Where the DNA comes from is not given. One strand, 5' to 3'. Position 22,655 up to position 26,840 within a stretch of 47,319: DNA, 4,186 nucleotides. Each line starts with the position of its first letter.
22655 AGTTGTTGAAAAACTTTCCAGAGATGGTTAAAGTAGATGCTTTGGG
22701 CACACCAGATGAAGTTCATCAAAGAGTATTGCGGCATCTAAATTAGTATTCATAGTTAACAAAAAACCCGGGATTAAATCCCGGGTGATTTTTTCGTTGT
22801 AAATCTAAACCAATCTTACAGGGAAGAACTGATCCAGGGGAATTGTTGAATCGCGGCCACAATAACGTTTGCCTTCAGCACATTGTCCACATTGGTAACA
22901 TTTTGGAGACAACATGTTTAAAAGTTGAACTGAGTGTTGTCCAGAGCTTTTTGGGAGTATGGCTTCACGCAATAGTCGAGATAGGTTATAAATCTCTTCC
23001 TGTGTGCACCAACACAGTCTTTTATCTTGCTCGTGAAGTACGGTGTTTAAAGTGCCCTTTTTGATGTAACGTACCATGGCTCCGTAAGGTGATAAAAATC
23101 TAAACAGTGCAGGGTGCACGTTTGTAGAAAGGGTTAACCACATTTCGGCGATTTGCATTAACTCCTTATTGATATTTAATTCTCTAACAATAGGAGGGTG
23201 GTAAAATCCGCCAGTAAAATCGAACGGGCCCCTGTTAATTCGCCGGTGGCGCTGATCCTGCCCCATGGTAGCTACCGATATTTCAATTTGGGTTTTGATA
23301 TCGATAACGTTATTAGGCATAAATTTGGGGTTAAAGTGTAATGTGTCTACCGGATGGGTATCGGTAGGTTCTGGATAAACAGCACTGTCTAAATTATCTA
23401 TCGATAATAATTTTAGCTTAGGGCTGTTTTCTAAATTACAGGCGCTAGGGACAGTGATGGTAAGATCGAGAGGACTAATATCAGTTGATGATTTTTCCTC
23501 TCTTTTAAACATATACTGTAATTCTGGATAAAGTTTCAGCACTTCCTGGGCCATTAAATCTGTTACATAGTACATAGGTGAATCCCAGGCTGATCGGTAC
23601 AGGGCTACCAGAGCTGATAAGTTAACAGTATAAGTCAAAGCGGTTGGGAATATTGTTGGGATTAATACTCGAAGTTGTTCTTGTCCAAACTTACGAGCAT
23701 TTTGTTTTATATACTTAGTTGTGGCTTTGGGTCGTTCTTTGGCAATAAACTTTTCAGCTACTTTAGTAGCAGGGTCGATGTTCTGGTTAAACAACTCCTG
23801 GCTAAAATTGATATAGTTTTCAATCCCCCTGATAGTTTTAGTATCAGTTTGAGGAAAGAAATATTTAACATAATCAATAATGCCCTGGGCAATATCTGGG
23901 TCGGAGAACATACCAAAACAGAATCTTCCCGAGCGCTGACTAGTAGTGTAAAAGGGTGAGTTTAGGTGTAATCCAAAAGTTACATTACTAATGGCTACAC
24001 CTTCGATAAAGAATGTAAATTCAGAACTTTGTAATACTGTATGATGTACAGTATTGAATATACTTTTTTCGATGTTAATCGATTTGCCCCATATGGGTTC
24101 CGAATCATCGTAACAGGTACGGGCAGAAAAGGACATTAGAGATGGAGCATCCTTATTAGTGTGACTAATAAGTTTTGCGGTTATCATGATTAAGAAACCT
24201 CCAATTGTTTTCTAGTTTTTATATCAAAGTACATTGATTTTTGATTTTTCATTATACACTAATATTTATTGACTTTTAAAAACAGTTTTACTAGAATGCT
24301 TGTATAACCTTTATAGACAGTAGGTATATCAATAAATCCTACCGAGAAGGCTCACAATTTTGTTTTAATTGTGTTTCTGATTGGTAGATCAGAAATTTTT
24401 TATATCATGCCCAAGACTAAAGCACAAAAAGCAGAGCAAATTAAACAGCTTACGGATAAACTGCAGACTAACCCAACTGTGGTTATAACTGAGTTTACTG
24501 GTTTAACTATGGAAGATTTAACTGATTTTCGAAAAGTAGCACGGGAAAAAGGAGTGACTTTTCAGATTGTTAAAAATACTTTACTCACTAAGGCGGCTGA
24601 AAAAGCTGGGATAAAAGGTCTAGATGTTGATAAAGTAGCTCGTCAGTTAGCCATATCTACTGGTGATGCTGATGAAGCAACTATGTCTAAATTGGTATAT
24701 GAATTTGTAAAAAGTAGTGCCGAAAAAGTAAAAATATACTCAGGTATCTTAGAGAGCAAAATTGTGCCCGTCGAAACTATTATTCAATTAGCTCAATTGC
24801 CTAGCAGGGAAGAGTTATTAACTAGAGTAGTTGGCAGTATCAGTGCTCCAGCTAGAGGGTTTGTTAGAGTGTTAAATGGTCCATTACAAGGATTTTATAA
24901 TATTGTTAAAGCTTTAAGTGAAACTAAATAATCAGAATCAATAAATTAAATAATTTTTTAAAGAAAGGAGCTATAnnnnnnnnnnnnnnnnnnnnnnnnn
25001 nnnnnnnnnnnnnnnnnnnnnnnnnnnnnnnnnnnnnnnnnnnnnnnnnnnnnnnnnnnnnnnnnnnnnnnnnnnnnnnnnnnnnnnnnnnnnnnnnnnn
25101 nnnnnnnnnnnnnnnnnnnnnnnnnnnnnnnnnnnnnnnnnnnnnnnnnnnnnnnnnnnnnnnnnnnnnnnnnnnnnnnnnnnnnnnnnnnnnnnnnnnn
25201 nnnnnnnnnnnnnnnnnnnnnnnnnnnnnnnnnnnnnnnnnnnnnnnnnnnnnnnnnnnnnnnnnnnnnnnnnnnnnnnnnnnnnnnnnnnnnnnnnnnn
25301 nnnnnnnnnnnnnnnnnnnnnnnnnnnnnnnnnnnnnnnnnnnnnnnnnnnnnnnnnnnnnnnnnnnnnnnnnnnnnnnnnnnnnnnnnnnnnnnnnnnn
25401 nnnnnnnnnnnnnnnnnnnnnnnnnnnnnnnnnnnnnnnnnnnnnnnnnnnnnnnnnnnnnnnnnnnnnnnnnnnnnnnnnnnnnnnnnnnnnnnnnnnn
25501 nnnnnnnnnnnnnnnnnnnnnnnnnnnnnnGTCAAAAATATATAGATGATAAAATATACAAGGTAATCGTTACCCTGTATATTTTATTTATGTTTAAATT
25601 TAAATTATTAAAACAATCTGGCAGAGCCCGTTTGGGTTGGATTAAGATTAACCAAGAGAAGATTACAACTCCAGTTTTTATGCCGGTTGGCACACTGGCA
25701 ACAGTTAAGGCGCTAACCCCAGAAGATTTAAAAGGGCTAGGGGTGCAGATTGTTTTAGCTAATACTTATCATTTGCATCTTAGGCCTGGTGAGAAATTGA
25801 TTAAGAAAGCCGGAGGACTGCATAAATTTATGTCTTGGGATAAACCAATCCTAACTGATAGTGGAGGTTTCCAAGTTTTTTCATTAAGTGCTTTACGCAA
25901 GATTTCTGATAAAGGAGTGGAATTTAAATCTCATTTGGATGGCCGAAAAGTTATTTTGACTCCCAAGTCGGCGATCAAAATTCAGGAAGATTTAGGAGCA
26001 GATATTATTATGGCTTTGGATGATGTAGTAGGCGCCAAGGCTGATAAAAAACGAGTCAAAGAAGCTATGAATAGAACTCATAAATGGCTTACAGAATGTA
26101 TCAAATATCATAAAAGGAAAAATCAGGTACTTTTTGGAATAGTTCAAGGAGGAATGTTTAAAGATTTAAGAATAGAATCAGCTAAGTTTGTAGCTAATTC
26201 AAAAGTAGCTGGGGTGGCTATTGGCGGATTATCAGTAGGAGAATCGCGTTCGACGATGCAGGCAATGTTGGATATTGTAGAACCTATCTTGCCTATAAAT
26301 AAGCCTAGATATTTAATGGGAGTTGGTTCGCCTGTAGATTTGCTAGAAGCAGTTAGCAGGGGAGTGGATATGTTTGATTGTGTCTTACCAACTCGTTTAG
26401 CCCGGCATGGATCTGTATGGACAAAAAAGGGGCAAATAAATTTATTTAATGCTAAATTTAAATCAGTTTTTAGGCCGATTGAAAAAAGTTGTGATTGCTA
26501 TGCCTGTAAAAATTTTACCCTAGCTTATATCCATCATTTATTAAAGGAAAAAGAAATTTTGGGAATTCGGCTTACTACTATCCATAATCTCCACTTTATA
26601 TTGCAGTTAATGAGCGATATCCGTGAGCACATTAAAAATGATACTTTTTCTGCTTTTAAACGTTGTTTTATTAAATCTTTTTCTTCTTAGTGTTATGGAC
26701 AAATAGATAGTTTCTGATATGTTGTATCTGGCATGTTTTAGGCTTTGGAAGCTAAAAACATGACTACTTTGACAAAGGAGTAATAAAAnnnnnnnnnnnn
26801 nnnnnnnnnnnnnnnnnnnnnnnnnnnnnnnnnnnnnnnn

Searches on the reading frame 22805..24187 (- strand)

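Call 97: search_protein_families(library=pfam, proteins=[window:22805-24187:-], max_evalue=0.001)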
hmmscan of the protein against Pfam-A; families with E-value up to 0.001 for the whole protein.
window:22805-24187:- (460 aa): 1 family
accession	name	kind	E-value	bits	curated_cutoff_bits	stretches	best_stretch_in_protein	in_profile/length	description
PF02511.20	Thy1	-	2.9e-15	57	24.8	1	5-219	1-184/191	Thymidylate synthase complementing protein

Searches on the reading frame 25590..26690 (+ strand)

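Call 97: search_protein_families(library=pfam, proteins=[window:25590-26690:+], max_evalue=0.001)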
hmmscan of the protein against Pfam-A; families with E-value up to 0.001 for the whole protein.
window:25590-26690:+ (366 aa): 1 family
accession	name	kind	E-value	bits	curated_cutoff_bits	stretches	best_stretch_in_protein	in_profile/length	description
PF01702.25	TGT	-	8.5e-159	528.8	26.3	1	13-364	3-355/357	Queuine tRNA-ribosyltransferase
